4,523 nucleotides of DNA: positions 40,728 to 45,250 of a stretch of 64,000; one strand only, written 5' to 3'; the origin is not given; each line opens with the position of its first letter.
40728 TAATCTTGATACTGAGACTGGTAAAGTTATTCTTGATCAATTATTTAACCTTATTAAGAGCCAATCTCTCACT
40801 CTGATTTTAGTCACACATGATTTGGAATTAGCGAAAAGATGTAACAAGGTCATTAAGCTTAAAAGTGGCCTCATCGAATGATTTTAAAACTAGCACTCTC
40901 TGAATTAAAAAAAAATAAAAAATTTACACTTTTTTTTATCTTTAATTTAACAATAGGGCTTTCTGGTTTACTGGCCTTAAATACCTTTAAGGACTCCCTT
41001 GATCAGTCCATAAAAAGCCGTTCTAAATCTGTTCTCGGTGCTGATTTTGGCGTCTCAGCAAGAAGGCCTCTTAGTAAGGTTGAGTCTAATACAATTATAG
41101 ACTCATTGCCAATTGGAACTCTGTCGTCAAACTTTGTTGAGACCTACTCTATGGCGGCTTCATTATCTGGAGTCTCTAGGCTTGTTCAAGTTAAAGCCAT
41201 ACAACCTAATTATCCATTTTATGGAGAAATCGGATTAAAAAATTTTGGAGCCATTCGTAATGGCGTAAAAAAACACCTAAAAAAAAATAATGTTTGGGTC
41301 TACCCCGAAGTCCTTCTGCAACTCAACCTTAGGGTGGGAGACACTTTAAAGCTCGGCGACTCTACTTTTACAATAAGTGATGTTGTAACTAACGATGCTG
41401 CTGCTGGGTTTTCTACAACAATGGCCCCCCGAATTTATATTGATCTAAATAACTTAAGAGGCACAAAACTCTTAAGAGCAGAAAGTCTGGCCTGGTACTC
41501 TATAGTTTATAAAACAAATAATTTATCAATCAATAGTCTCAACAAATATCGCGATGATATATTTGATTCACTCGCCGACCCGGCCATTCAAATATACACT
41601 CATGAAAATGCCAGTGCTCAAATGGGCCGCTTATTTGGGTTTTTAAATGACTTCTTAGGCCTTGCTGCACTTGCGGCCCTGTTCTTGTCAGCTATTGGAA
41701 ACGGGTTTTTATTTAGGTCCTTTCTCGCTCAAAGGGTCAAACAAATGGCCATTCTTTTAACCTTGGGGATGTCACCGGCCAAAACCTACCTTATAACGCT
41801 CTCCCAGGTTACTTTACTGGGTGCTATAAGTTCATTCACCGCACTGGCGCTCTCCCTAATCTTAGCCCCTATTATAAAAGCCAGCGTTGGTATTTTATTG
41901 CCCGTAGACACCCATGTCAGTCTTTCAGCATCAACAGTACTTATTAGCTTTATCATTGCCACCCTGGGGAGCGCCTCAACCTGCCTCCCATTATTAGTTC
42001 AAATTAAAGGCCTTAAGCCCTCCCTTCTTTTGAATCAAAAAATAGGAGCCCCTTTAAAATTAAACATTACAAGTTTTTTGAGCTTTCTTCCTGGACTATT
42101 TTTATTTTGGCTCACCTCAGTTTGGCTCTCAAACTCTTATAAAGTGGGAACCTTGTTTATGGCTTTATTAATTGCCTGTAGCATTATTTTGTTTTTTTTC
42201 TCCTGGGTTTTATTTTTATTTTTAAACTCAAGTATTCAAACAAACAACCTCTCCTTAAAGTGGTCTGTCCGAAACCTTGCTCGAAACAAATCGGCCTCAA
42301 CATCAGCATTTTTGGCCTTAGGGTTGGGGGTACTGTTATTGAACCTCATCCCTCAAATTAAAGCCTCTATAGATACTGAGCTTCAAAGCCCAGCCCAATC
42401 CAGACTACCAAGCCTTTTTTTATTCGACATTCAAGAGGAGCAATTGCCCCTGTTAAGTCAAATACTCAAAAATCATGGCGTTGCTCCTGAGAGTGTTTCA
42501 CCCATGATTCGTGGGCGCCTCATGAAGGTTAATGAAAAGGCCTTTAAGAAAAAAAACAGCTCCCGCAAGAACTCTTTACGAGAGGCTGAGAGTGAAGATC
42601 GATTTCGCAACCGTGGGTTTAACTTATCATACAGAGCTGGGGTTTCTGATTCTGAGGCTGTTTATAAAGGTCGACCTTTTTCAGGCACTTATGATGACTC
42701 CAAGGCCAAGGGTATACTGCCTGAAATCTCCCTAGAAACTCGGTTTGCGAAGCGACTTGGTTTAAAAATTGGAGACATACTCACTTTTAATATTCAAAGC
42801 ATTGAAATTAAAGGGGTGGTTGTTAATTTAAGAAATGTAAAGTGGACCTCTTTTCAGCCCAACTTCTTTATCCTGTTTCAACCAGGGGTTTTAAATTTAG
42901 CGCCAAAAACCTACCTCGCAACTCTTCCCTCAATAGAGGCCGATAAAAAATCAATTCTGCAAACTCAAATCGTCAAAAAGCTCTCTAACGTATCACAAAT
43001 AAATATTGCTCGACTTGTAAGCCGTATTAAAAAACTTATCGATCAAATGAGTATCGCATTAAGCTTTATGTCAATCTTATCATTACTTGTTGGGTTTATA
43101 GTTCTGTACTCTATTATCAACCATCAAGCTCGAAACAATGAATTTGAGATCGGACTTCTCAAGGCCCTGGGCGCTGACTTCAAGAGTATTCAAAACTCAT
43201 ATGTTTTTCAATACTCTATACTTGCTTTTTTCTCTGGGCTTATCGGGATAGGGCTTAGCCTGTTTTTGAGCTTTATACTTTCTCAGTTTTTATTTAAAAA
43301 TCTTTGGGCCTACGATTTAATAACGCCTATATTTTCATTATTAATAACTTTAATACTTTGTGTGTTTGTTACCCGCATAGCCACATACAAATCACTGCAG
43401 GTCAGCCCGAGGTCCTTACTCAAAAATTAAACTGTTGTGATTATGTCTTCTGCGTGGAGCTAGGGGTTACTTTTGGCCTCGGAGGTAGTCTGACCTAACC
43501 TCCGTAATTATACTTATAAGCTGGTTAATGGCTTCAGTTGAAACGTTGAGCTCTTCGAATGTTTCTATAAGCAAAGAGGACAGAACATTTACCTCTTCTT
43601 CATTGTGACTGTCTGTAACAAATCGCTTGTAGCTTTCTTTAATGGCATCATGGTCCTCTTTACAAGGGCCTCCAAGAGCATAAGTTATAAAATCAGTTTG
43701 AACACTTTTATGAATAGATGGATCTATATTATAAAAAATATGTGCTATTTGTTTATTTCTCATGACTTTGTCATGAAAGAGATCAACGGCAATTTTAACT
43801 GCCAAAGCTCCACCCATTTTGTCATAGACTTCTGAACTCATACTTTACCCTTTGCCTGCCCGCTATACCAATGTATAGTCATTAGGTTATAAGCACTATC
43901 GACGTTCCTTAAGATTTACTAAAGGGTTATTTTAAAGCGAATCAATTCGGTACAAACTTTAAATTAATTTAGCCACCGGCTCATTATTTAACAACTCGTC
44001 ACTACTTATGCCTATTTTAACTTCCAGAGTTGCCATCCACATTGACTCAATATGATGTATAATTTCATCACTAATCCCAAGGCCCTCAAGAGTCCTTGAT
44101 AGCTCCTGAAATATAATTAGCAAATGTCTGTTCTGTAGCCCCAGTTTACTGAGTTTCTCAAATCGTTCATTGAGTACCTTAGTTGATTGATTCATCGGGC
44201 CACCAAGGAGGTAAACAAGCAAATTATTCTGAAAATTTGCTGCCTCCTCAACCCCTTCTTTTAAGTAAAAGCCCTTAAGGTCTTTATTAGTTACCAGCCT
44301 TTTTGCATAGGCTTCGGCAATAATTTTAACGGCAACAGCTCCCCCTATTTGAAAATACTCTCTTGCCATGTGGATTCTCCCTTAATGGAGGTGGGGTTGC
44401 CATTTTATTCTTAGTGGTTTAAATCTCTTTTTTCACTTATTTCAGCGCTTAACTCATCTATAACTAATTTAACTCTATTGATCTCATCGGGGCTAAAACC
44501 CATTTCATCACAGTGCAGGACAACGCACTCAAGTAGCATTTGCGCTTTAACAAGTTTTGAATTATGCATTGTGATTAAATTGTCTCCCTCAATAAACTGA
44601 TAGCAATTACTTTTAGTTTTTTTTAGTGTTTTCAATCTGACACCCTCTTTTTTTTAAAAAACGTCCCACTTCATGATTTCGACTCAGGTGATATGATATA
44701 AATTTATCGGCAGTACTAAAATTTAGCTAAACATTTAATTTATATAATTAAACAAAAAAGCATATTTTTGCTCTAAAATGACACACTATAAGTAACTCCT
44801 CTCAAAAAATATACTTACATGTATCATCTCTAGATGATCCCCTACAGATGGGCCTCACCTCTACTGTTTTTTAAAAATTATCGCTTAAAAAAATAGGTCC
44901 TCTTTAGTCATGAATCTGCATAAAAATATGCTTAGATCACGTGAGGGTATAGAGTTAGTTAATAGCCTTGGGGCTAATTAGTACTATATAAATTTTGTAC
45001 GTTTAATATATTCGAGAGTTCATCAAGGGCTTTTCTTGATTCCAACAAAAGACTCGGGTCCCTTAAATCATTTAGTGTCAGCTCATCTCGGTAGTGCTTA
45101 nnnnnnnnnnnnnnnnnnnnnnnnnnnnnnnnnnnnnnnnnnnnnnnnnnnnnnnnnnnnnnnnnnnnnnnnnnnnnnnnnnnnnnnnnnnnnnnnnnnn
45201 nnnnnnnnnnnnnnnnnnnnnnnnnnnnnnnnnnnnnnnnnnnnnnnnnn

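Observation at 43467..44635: Tandem truncated-hemoglobin-fold paralogues that appear to lack the proximal histidine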

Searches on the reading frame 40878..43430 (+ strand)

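Call 38: search_protein_families(library=ncbifam, proteins=[window:40878-43430:+], max_evalue=0.00001)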
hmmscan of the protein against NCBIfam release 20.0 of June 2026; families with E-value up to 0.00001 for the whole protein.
window:40878-43430:+ (850 aa): 3 families
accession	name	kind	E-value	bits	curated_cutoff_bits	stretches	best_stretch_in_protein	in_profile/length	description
NF041854.1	ABC_perm_YbbP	equivalog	3.8e-71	240.1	999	1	20-813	18-772/806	putative ABC transporter permease subunit YbbP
TIGR03434.1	ADOP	subfamily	1.3e-16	59.9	622.3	1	639-849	590-801/803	ADOP family duplicated permease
NF007826.0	PRK10535.1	equivalog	9e-07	27.5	966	1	704-824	501-621/648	macrolide ABC transporter ATP-binding protein/permease MacB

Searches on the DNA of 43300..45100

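Call 39: search_rna_families(source=window, start=43300, end=45100, threshold=evalue, max_evalue=1)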
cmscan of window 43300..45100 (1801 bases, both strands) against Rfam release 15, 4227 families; matches with E-value up to 1: 0.
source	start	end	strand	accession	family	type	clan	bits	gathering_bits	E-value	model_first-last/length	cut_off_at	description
